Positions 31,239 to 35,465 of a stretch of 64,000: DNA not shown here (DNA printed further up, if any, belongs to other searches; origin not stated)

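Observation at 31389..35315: Giant (~30-TM) integral membrane protein fused to a ~10-11-haem cytochrome c domain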

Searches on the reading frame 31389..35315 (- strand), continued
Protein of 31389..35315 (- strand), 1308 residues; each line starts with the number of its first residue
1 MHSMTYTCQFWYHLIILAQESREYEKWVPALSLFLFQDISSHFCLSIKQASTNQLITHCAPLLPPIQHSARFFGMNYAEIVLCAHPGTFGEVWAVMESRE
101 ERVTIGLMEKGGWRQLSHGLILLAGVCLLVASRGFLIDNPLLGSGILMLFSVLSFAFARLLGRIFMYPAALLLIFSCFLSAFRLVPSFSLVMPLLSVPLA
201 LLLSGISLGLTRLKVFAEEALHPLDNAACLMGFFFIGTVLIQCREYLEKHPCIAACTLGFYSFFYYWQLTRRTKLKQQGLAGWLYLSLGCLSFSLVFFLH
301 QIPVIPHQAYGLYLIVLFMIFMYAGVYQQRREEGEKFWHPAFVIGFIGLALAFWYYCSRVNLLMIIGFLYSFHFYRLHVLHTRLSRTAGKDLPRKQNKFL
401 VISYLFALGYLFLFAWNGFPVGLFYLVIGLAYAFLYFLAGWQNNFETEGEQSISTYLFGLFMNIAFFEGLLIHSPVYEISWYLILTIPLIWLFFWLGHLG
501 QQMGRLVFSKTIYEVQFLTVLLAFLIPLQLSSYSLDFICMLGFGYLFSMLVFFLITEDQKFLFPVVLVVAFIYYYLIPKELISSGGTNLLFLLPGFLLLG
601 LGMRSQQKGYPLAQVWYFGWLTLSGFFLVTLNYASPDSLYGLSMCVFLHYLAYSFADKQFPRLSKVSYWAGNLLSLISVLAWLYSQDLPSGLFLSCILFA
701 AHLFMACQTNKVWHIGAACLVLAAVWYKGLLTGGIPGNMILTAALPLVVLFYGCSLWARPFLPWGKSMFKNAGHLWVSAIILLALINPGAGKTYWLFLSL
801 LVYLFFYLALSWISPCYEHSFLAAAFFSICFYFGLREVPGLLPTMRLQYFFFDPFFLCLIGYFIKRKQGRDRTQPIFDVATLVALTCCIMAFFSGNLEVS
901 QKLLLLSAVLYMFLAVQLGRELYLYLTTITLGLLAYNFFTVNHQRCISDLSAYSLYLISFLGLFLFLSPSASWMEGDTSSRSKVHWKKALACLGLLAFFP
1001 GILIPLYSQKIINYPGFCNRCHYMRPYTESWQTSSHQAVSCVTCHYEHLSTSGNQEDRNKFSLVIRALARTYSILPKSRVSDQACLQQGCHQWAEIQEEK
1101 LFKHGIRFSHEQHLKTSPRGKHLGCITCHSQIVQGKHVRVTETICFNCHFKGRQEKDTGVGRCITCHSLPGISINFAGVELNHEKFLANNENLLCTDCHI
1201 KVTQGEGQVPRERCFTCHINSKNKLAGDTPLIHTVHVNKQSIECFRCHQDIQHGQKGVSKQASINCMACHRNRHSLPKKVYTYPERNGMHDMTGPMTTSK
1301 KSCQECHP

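Call 27: search_solved_structures(query=A1, max_evalue=1, show_alignments=2)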
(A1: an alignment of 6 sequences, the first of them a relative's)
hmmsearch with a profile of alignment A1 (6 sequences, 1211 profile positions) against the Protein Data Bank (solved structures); distinct sequences matched with E-value up to 1: 11.
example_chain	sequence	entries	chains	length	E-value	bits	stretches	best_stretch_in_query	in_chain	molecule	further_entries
9eov_A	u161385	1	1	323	0.00069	20.7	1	1043-1178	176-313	Extracellular iron oxide respiratory system surface decaheme cytochrome c component MtrC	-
8qc9_A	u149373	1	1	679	0.00084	20.4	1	1043-1189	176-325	Extracellular iron oxide respiratory system surface decaheme cytochrome c component MtrC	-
7o7g_A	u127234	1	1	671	0.00089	20.4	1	1043-1189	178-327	Extracellular iron oxide respiratory system surface decaheme cytochrome c component MtrC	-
7qth_A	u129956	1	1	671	0.00089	20.4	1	1043-1189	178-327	Extracellular iron oxide respiratory system surface decaheme cytochrome c component MtrC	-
8qbq_A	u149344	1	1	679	0.0009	20.3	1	1043-1189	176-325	Extracellular iron oxide respiratory system surface decaheme cytochrome c component MtrC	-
4lm8_A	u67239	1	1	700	0.00095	20.3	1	1043-1189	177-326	Extracellular iron oxide respiratory system surface decaheme cytochrome c component MtrC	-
8qbz_A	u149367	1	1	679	0.001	20.1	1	1043-1190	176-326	Extracellular iron oxide respiratory system surface decaheme cytochrome c component MtrC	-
2j7a_C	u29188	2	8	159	0.047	14.7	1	919-1003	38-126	CYTOCHROME C QUINOL DEHYDROGENASE NRFH | NAPC/NIRT CYTOCHROME C FAMILY PROTEIN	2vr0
8k9e_A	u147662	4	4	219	0.21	12.5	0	1132-1176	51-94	Cytochrome c7-like domain-containing protein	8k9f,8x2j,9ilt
8k5o_C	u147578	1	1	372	0.55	11.1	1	1110-1195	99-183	Photosynthetic reaction center cytochrome c subunit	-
2bq4_A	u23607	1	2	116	0.97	10.3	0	1085-1173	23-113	BASIC CYTOCHROME C3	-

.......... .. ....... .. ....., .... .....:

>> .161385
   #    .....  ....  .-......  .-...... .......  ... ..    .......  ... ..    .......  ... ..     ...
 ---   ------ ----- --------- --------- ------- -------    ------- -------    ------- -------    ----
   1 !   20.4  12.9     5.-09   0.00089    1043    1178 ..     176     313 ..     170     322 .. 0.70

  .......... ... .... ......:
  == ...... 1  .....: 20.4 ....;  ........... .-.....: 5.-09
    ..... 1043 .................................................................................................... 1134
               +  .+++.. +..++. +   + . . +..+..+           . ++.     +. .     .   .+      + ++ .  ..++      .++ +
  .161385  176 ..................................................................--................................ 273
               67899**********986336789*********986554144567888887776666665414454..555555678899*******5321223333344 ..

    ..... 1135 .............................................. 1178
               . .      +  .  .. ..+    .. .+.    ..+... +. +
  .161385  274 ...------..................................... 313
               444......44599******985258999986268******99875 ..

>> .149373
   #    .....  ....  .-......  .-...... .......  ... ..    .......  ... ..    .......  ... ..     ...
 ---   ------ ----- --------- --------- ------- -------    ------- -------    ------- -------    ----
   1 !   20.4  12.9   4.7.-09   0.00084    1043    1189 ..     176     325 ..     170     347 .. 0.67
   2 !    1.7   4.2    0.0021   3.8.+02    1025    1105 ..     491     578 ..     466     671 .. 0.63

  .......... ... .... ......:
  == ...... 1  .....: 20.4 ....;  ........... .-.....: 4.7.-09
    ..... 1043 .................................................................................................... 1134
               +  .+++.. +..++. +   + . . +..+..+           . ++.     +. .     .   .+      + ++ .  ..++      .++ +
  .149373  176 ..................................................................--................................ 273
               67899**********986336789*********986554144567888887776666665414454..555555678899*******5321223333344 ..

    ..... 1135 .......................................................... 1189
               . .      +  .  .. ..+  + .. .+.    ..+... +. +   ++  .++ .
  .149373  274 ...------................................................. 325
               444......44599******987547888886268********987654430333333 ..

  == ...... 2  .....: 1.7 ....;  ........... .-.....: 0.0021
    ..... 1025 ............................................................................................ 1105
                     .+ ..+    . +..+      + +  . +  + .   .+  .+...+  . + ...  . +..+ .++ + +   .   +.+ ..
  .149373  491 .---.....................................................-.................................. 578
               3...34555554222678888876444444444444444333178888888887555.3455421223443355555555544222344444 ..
